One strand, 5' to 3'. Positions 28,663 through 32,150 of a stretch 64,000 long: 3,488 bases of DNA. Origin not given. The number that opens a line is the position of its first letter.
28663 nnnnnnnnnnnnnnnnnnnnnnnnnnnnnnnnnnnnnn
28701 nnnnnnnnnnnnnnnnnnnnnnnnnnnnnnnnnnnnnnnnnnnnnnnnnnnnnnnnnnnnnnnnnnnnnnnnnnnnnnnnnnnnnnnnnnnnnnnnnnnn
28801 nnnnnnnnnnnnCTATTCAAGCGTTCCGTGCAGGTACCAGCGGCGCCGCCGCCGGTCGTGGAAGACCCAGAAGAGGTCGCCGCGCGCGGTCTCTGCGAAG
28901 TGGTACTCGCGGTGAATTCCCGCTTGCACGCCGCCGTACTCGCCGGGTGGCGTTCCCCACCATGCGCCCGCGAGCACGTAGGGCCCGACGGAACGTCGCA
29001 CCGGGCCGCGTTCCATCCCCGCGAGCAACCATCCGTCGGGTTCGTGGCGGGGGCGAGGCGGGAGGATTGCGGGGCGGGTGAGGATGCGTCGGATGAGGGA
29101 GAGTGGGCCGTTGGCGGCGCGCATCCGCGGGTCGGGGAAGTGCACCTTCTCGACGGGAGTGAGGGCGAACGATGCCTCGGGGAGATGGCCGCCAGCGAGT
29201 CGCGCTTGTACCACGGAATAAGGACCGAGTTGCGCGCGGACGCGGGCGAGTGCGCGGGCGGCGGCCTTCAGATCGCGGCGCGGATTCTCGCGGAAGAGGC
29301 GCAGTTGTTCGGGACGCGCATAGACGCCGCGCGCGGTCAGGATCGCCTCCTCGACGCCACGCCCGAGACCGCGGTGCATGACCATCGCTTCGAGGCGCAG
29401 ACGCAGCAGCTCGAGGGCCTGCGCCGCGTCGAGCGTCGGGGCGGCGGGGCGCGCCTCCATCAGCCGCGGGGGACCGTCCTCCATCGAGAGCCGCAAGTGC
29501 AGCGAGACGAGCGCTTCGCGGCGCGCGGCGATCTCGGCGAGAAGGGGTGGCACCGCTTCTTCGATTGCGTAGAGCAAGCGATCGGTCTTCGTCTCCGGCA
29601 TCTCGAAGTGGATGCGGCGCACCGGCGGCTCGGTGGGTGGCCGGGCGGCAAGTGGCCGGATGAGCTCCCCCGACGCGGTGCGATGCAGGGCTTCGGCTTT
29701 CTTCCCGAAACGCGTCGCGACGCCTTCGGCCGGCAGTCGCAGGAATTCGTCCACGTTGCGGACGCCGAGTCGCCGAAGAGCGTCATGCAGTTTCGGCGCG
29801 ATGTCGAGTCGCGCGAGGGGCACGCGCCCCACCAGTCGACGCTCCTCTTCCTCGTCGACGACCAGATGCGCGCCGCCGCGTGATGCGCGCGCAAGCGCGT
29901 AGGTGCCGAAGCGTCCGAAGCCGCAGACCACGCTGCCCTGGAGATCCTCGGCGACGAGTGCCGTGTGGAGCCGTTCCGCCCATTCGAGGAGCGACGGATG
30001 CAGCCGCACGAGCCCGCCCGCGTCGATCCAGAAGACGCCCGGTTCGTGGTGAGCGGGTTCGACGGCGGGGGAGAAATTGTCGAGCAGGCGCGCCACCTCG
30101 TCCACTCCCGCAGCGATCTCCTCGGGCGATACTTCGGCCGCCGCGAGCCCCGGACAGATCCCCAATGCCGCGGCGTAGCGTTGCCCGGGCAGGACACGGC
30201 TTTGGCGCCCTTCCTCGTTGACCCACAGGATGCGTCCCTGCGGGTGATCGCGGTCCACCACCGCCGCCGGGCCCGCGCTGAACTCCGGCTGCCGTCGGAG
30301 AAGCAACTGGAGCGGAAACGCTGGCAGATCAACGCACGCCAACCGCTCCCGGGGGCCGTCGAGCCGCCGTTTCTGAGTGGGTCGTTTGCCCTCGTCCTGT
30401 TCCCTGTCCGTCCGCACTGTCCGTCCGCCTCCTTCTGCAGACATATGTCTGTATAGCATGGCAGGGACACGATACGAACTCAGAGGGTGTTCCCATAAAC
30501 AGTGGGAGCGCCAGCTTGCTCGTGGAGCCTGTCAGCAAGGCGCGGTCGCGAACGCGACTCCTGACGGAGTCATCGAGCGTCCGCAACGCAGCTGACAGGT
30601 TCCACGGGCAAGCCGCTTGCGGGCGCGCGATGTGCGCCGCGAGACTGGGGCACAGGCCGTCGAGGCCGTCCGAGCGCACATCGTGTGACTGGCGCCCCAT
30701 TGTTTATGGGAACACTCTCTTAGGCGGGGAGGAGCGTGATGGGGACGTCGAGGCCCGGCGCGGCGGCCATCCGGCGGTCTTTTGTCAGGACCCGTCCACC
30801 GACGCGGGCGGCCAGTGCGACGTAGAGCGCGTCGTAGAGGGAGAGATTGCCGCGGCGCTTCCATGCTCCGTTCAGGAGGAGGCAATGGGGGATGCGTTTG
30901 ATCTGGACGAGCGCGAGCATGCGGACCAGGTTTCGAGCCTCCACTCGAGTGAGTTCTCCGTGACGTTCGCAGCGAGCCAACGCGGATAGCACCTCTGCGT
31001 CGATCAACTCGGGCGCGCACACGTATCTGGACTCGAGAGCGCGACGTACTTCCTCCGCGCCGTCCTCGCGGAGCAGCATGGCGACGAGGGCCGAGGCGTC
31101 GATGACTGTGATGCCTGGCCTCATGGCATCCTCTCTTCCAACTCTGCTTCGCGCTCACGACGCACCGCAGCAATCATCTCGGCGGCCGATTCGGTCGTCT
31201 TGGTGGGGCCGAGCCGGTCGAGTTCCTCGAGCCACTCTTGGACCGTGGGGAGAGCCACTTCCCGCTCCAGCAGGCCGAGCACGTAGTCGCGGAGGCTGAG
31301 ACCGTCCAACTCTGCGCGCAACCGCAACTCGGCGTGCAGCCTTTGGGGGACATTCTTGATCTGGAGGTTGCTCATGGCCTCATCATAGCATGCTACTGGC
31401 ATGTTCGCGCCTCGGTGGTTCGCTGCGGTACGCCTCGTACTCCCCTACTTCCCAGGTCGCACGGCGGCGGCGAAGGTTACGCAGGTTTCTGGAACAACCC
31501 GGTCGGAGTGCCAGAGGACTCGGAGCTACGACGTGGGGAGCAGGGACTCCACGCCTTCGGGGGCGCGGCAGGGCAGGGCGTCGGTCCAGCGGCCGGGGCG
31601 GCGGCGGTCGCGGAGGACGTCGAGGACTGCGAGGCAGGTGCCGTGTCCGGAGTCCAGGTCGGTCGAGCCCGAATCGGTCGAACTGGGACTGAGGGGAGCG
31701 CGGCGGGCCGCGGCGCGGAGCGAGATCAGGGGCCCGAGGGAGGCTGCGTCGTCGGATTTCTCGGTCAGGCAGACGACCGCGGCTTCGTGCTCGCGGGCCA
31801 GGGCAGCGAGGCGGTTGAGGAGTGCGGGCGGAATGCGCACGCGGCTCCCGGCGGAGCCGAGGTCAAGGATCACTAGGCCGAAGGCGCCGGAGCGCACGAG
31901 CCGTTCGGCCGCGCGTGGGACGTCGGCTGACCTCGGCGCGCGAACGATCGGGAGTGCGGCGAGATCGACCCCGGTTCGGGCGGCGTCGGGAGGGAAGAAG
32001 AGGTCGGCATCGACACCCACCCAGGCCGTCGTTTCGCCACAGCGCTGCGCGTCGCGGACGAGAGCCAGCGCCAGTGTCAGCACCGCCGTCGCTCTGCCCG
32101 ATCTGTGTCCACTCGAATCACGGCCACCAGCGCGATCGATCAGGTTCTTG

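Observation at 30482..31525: FitA/VapC toxin-antitoxin module embedded inside the lexA-imuA-imuB-dnaE2 SOS cassette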

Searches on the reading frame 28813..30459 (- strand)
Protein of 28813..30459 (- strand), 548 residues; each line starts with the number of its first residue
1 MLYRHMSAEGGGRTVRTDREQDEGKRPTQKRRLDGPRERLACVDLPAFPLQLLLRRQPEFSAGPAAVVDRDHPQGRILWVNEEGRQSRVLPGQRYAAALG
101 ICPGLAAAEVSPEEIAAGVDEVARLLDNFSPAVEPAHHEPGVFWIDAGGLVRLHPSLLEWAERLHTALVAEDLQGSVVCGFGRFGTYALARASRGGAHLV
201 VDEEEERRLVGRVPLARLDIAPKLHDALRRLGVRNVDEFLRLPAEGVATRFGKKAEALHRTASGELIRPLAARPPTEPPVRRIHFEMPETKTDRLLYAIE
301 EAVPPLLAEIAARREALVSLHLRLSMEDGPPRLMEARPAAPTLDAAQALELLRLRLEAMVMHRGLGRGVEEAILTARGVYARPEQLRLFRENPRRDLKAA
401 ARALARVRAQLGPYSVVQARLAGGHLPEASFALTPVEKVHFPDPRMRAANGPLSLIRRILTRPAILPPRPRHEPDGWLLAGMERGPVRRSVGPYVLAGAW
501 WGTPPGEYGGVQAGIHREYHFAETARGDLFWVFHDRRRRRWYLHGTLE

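Call 3: search_protein_families(library=pfam, proteins=[window:28813-30459:-], max_evalue=0.01)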
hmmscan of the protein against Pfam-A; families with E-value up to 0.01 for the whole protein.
window:28813-30459:- (548 aa): 1 family
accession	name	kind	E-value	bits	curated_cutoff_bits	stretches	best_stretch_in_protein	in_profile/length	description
PF00817.25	IMS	-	1.8e-11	44.6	23.2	1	43-183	1-138/148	impB/mucB/samB family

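Call 14: find_related_loci(query=window:28813-30459:-, collection=genome_contigs, flank=6000)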
Query window:28813-30459:- (548 aa) in genome_contigs; peptide patterns used: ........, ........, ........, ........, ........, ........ (x = any residue, [..] = any of these).
229 stretches matched a pattern; 14 encode a relative of the query (tblastn E <= 1e-3); 14 distinct loci.
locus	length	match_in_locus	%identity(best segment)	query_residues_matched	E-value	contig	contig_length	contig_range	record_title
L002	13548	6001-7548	43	18-548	2e-110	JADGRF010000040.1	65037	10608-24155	MAG: Sandaracinaceae bacterium isolate Chersky_700 k127_1551917, whole genome shotgun sequence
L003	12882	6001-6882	28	32-329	8e-20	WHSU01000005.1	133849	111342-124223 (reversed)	MAG: Dehalococcoidia bacterium isolate Dino_bin15 k141_95113_length_133849_cov_22.4007, whole genome shotgun sequence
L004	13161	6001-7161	27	40-433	3e-16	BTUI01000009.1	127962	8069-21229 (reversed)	MAG: Chloroflexota bacterium AMX-MBFR-23 DNA, sequence09, whole genome shotgun sequence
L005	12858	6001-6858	27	40-329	2e-14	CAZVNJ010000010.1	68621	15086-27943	MAG TPA_asm: uncultured Dehalococcoides sp. isolate SRP237561_co1_116 genome assembly, contig: NODE_522_length_68621_cov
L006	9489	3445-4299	26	39-329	3e-14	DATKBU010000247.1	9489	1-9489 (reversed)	MAG TPA_asm: Egibacteraceae bacterium isolate SMAG_U14428 k141_3803306, whole genome shotgun sequence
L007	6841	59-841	29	71-329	7e-14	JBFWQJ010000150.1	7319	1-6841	MAG: Dehalococcoidia bacterium isolate CA_2019_TPBF_180 NODE_40091_length_7319_cov_3.579811_TPBF, whole genome shotgun s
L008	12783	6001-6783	26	39-303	4e-13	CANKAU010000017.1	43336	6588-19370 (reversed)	MAG: Chloroflexi bacterium isolate RH-26jul17-182 genome assembly, contig: RH-26jul17-C2109, whole genome shotgun sequen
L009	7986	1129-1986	27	40-329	6e-12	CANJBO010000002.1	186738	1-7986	MAG: Chloroflexi bacterium isolate RH-23may17-1238 genome assembly, contig: RH-23may17-C381, whole genome shotgun sequen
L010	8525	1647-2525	24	33-329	1e-11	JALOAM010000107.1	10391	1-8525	MAG: Dehalococcoidia bacterium isolate SO_2017_LW2 bin 160 scaffold_13910_c1_LW138R_2017, whole genome shotgun sequence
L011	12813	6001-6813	26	28-301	2e-11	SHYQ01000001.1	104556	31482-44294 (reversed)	MAG: Dehalococcoidia bacterium isolate Baikal-deep-G123 BACOMB-C478, whole genome shotgun sequence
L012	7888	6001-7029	24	5-329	7e-11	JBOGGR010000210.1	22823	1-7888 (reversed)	MAG: Acidimicrobiales bacterium isolate TC-S_metabat2.bin.60 k127_3873379, whole genome shotgun sequence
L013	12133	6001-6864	26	39-328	3e-8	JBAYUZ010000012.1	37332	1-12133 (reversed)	MAG: Dehalococcoidia bacterium isolate SO_2016_LW3_48 scaffold01710_LW162_2016, whole genome shotgun sequence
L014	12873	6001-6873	28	37-328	7e-7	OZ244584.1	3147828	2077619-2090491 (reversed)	MAG: Dehalococcoidia bacterium isolate 6f5e74ac-264d-476d-87d8-581b930f35c8 genome assembly, chromosome: 1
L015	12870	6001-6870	25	36-329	7e-12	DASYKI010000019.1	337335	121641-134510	MAG TPA_asm: Candidatus Dormiibacterota bacterium isolate SMAG_U4318 k141_2626825, whole genome shotgun sequence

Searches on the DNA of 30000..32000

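Call 8: search_rna_families(source=window, start=30000, end=32000, threshold=evalue, max_evalue=1)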
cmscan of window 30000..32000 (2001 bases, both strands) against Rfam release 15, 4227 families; matches with E-value up to 1: 2.
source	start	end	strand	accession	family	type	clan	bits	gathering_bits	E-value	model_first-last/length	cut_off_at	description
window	30512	30615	+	RF03726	mir-m21-1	Gene; miRNA;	-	24.3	84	0.091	4-71/74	no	mir-m21-1 microRNA precursor family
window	30509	30621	-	RF03726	mir-m21-1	Gene; miRNA;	-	23.5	84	0.15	1-74/74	no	mir-m21-1 microRNA precursor family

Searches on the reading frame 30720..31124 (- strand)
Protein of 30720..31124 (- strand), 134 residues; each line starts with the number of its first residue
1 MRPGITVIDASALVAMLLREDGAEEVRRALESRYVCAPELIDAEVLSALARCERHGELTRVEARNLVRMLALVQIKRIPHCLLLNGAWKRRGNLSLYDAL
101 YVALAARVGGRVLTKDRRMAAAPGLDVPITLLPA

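Call 3: search_protein_families(library=pfam, proteins=[window:30720-31124:-], max_evalue=0.01)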
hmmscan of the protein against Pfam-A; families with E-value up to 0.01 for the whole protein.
window:30720-31124:- (134 aa): 1 family
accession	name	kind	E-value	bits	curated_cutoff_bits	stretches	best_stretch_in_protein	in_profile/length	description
PF01850.27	PIN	-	1.7e-15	58.1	23.6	1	7-123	2-118/120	PIN domain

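Call 15: find_homologous_proteins(query=window:30720-31124:-)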
Query window:30720-31124:- (134 aa): 164 proteins with E <= 0.001 among 280 candidates; the best 120 are listed.
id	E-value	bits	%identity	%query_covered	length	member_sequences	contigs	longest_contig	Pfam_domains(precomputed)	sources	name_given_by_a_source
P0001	8.1e-78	276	100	99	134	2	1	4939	PF01850.28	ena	-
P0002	1.4e-62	227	83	98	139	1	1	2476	PF01850.28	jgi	-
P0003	3.1e-58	213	79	98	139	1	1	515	PF01850.28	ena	-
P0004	6.2e-57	209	74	100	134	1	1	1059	PF01850.28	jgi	jgi:predicted nucleic acid-binding protein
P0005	7.0e-56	205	71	100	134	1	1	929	PF01850.28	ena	-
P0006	9.3e-52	192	76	95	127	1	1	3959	PF01850.28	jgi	jgi:predicted nucleic acid-binding protein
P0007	3.0e-42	161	67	96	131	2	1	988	PF01850.28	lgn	-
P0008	9.6e-38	147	61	96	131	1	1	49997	PF01850.28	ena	-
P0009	2.4e-34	136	60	96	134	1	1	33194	PF01850.28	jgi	jgi:predicted nucleic acid-binding protein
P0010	7.9e-29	118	57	94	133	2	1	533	PF01850.28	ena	-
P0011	2.2e-25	107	50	96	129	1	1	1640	PF01850.28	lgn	-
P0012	1.3e-24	104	49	87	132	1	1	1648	PF01850.28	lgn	-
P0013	1.3e-24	104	53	96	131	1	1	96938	PF01850.28,PF10130.16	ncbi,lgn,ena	-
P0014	4.7e-22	96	47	95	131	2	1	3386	PF01850.28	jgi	jgi:predicted nucleic acid-binding protein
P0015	6.6e-21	92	50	82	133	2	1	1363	PF01850.28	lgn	-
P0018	4.3e-20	90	50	92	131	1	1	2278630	PF01850.28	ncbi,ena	-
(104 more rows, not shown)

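Call 17: find_encoding_contigs(protein=P0002, flank=5000)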
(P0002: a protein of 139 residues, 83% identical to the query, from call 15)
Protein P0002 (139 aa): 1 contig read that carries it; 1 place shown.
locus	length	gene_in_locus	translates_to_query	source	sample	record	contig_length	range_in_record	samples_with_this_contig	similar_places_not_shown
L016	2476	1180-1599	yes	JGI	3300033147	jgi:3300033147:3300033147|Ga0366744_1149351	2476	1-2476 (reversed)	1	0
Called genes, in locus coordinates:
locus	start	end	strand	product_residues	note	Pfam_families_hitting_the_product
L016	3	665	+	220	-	?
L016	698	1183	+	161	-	-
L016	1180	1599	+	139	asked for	PF01850:PIN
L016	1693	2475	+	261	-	?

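Call 18: find_encoding_contigs(protein=P0006, flank=5000)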
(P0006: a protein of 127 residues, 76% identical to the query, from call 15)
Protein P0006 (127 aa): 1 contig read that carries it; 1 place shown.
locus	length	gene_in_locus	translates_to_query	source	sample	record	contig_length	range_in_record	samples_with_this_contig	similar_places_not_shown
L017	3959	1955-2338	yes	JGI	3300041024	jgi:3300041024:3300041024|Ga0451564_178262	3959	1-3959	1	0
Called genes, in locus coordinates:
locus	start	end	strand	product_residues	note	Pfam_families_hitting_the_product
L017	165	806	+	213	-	PF01726:LexA_DNA_bind (weak), PF00717:Peptidase_S24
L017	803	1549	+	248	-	-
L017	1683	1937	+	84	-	PF22513:FitA-like_RHH (weak)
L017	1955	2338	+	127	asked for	PF01850:PIN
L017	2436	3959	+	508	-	?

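Call 19: find_encoding_contigs(protein=P0008, flank=8000)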
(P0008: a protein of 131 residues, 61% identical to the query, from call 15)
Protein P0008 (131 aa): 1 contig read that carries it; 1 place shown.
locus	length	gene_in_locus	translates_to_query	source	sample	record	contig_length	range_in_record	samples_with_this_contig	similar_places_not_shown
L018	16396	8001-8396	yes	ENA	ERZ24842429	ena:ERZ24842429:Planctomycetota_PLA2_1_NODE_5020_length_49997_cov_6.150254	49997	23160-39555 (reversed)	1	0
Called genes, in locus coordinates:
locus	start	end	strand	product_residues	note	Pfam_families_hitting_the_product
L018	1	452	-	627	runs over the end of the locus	PF00069:Pkinase, PF03109:ABC1 (faint), PF07714:PK_Tyr_Ser-Thr, PF01636:APH (faint), PF14531:Kinase-like (faint)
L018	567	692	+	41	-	-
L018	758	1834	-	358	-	PF10509:GalKase_gal_bdg, PF00288:GHMP_kinases_N, PF08544:GHMP_kinases_C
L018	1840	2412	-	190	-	PF00730:HhH-GPD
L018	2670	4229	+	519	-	PF13432:TPR_16 (weak), PF13431:TPR_17 (faint), PF23914:TPR_CcmH_CycH (faint)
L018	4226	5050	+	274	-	-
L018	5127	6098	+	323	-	PF01544:CorA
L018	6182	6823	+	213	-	PF01726:LexA_DNA_bind, PF00717:Peptidase_S24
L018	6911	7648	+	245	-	PF27531:MT3502_N (faint)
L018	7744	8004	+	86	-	-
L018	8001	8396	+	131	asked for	PF01850:PIN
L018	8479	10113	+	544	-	PF00817:IMS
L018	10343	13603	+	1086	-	PF02811:PHP, PF07733:DNA_pol3_alpha, PF17657:DNA_pol3_finger, PF14579:HHH_6, PF01336:tRNA_anti-codon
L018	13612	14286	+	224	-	-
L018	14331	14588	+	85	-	PF01402:RHH_1 (weak)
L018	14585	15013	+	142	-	PF01850:PIN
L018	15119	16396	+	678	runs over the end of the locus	PF26549:Tricorn_N, PF20434:BD-FAE (faint), PF00326:Peptidase_S9, PF11144:DUF2920 (faint)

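Call 20: find_encoding_contigs(protein=P0009, flank=8000)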
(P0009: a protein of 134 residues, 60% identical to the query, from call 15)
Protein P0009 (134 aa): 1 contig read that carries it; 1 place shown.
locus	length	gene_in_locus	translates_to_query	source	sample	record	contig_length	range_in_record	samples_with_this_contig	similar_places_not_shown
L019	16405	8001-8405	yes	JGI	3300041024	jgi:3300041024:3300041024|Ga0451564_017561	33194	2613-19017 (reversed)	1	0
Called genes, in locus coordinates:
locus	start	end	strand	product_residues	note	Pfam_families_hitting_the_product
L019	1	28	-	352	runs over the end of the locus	PF10509:GalKase_gal_bdg, PF00288:GHMP_kinases_N, PF08544:GHMP_kinases_C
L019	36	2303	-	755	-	PF05569:Peptidase_M56, PF01435:Peptidase_M48 (weak)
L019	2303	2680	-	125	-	PF03965:Penicillinase_R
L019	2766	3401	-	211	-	PF00730:HhH-GPD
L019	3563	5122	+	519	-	PF13431:TPR_17 (faint), PF13432:TPR_16 (weak)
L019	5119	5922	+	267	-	PF07589:PEP_exosort_dom (weak)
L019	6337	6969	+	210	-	PF01726:LexA_DNA_bind, PF00717:Peptidase_S24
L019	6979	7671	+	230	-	-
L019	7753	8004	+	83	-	PF22513:FitA-like_RHH (weak)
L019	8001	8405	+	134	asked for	PF01850:PIN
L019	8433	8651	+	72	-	PF04014:MazE_antitoxin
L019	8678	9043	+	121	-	PF01850:PIN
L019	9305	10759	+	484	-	PF00817:IMS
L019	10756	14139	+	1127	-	PF02811:PHP, PF07733:DNA_pol3_alpha, PF17657:DNA_pol3_finger, PF14579:HHH_6, PF01336:tRNA_anti-codon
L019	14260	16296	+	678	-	PF26549:Tricorn_N, PF20434:BD-FAE (faint), PF00326:Peptidase_S9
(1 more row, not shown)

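Call 24: find_encoding_contigs(protein=P0013, flank=6000, max_places=3)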
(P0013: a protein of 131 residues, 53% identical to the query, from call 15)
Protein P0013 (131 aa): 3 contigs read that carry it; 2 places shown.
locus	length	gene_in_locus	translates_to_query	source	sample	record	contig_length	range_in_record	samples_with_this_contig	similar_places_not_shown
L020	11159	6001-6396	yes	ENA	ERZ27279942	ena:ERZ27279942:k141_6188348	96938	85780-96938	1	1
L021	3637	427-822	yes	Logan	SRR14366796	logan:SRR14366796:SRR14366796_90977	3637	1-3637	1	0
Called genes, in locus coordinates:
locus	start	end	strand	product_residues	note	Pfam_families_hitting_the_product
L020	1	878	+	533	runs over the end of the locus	PF13088:BNR_2 (weak), PF24316:Tli3 (faint), PF02012:BNR (faint), PF13088:BNR_2 (weak)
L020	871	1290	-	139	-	-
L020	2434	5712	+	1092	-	PF02811:PHP, PF07733:DNA_pol3_alpha, PF17657:DNA_pol3_finger, PF14579:HHH_6, PF01336:tRNA_anti-codon (weak)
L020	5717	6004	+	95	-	-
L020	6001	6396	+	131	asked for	PF01850:PIN, PF10130:PIN_2 (weak)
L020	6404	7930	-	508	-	PF00149:Metallophos, PF02872:5_nucleotid_C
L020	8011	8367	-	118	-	PF13581:HATPase_c_2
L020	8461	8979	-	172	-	PF13302:Acetyltransf_3, PF00583:Acetyltransf_1, PF13673:Acetyltransf_10, PF13508:Acetyltransf_7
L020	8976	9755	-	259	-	PF00106:adh_short, PF01370:Epimerase, PF08659:KR, PF13460:NAD_binding_10, PF13561:adh_short_C2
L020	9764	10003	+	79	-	-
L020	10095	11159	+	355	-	?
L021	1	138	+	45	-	?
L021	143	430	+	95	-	-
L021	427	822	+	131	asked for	PF01850:PIN, PF10130:PIN_2 (weak)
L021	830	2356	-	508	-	PF00149:Metallophos, PF02872:5_nucleotid_C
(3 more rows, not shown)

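Call 25: find_encoding_contigs(protein=P0018, flank=6000, max_places=3)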
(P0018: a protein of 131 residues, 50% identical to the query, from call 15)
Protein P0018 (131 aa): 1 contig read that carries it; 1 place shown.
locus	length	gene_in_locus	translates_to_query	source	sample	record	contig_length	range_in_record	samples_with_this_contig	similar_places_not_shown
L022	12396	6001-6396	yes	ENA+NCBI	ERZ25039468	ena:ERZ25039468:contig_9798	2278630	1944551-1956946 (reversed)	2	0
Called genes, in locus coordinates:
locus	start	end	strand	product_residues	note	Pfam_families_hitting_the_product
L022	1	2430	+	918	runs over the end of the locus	-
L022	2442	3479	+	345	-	PF00440:TetR_N, PF12802:MarR_2 (faint)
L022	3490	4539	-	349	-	PF00535:Glycos_transf_2, PF13641:Glyco_tranf_2_3, PF13632:Glyco_trans_2_3 (weak)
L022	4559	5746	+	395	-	PF13439:Glyco_transf_4, PF20706:GT4-conflict (faint), PF00534:Glycos_transf_1, PF13692:Glyco_trans_1_4, PF13524:Glyco_trans_1_2 (weak)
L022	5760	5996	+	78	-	PF22513:FitA-like_RHH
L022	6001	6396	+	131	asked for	PF01850:PIN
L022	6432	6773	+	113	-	-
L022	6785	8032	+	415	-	PF00535:Glycos_transf_2, PF13641:Glyco_tranf_2_3, PF13632:Glyco_trans_2_3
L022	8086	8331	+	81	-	-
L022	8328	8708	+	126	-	PF01850:PIN (faint)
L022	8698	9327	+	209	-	PF02397:Bac_transf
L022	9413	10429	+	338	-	PF21360:PylC-like_N, PF02655:ATP-grasp_3, PF02786:CPSase_L_D2 (weak), PF15632:ATPgrasp_Ter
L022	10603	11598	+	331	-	-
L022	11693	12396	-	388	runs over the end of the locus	PF00561:Abhydrolase_1, PF12146:Hydrolase_4, PF12697:Abhydrolase_6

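Call 38: find_encoding_contigs(protein=P0001, flank=5000, max_places=4)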
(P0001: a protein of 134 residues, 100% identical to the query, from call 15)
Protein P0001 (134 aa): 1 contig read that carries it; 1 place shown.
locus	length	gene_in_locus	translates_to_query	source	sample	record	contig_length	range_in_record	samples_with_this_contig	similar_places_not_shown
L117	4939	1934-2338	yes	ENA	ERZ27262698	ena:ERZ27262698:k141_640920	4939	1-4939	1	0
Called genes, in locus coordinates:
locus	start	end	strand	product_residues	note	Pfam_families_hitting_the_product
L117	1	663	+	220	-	?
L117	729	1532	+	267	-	PF27531:MT3502_N (faint)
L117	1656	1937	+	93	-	-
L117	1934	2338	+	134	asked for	PF01850:PIN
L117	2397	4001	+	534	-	PF00817:IMS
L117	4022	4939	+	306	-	?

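Call 48: search_protein_families(library=pfam, proteins=[L018:13612-14286:+, L020:5717-6004:+], max_evalue=0.01)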
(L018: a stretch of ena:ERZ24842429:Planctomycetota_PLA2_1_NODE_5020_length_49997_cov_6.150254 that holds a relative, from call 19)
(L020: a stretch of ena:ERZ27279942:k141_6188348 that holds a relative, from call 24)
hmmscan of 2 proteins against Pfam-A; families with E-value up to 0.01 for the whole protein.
L018:13612-14286:+ (224 aa): 0 families

L020:5717-6004:+ (95 aa): 1 family
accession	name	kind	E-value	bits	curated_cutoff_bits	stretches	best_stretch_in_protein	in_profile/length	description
PF22513.2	FitA-like_RHH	-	6.4e-05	23.3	27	1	12-46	2-36/39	Antitoxin FitA-like, ribbon-helix-helix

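Call 63: search_solved_structures(query=window:30720-31124:-, max_evalue=0.01)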
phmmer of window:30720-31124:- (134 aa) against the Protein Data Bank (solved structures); distinct sequences matched with E-value up to 0.01: 1.
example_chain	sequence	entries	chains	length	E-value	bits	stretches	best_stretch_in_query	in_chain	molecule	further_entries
2fe1_A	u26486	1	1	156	6.8e-11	45.3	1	7-121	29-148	conserved hypothetical protein PAE0151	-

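Call 81: predict_structure(alignment_id=A2)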
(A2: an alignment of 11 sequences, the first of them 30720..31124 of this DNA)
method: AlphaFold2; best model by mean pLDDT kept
length: 134 residues; sequences in the alignment: 11
mean_pLDDT: 94.8   pTM: 0.88
mean pLDDT of the five models: 94.8, 93.8, 92.8, 89.9, 67.7
residues with pLDDT >= 90: 122; 70-90: 10; 50-70: 2; < 50: 0
segments of 3 or more residues with pLDDT < 50: none
pLDDT, mean of each block of 10 residues (from residue 1): 86 97 95 95 97 97 97 95 96 92 97 96 93 92
secondary structure, 60 per line:
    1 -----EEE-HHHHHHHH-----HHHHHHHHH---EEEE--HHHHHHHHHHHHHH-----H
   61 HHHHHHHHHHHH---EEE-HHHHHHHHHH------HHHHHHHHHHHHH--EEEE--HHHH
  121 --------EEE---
elements in order: E6-8 H10-17 H23-31 E35-38 H41-54 H60-72 E76-78 H80-89 H96-108 E111-114 H117-120 E129-131

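Call 83: fold_search(model_id=the predicted structure, library=pdb)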
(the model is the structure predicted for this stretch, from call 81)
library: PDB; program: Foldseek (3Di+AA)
matches with E <= 10: 370; with E <= 0.001: 27
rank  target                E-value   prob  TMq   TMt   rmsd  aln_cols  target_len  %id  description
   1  2fe1                  4.0e-08  1.00  0.76  0.78   2.7       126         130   32  Crystal Structure of PAE0151 from Pyrobaculum aerophilum (released 2005-12-27)
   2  4xgq_A                5.4e-06  1.00  0.66  0.67   4.1       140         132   24  Crystal structure of addiction module from Mycobacterial species (released 2015-08-12)
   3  6a7v_G                5.4e-06  1.00  0.65  0.63   4.0       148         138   24  Crystal structure of Mycobacterium tuberculosis VapBC11 toxin-antitoxin complex (released 2018-10-10)
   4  1v8o_B                1.1e-05  1.00  0.66  0.66   3.8       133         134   23  Crystal Structure of PAE2754 from Pyrobaculum aerophilum (released 2004-02-10)
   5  1v8o_F                1.2e-05  1.00  0.66  0.66   3.7       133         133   24  Crystal Structure of PAE2754 from Pyrobaculum aerophilum (released 2004-02-10)
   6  4xgr_A                1.5e-05  1.00  0.67  0.70   3.6       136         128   25  Crystal structure of addiction module from Mycobacterial species (released 2015-08-12)
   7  6a7v_C                1.8e-05  1.00  0.64  0.62   4.0       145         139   24  Crystal structure of Mycobacterium tuberculosis VapBC11 toxin-antitoxin complex (released 2018-10-10)
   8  1v8p_F                1.9e-05  1.00  0.66  0.62   3.5       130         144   25  Crystal structure of PAE2754 from Pyrobaculum aerophilum (released 2004-02-10)
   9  6a7v_A                2.3e-05  1.00  0.63  0.62   4.0       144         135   24  Crystal structure of Mycobacterium tuberculosis VapBC11 toxin-antitoxin complex (released 2018-10-10)
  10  4xgr_C                3.3e-05  1.00  0.65  0.69   3.6       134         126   23  Crystal structure of addiction module from Mycobacterial species (released 2015-08-12)
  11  1v8p_C                3.6e-05  1.00  0.66  0.66   3.6       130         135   25  Crystal structure of PAE2754 from Pyrobaculum aerophilum (released 2004-02-10)
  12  1v8o_H                3.6e-05  1.00  0.61  0.61   4.1       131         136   23  Crystal Structure of PAE2754 from Pyrobaculum aerophilum (released 2004-02-10)
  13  1v8p_A                5.5e-05  1.00  0.66  0.67   3.5       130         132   25  Crystal structure of PAE2754 from Pyrobaculum aerophilum (released 2004-02-10)
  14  1v8o_A                5.5e-05  1.00  0.64  0.65   3.6       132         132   24  Crystal Structure of PAE2754 from Pyrobaculum aerophilum (released 2004-02-10)
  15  1v8p_B                5.9e-05  1.00  0.61  0.61   4.1       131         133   26  Crystal structure of PAE2754 from Pyrobaculum aerophilum (released 2004-02-10)
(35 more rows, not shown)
